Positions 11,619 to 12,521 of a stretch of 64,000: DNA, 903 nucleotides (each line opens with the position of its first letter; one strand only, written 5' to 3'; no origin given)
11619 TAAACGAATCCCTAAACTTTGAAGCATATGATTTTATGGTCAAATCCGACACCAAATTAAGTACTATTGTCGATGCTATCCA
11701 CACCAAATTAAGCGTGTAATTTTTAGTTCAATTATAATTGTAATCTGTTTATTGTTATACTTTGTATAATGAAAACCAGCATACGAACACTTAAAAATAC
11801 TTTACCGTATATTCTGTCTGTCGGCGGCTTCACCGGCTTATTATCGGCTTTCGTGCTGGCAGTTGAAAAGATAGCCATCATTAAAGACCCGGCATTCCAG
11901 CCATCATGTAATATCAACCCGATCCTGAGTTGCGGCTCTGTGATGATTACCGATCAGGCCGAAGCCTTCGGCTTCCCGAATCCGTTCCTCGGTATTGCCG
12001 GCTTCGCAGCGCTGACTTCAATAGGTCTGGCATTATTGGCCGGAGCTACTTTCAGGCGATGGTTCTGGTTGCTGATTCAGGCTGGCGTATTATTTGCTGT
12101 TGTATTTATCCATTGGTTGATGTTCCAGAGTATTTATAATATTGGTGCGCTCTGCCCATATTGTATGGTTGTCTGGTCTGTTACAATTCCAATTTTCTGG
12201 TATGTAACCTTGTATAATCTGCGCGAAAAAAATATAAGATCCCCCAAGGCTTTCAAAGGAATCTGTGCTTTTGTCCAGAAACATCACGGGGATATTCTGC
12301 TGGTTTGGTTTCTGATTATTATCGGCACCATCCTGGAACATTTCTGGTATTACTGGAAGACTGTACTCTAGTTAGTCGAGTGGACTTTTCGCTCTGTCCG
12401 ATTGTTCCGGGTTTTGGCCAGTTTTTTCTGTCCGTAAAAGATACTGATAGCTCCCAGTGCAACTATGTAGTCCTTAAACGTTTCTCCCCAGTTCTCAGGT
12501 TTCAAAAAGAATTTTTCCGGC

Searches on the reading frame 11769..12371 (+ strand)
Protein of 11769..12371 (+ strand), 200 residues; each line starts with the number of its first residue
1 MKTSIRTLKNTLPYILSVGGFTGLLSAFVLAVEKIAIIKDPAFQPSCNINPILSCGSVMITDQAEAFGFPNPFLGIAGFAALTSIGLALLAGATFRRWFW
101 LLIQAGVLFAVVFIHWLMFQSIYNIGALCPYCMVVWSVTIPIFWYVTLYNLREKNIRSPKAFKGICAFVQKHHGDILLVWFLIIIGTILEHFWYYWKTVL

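Call 3: search_protein_families(library=pfam, proteins=[window:11769-12371:+], max_evalue=0.01)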
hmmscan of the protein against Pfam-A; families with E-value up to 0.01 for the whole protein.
window:11769-12371:+ (200 aa): 1 family
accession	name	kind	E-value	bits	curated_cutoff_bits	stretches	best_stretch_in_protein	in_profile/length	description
PF07884.19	VKOR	-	4.1e-41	140.7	27.5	1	15-146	2-133/134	Vitamin K epoxide reductase family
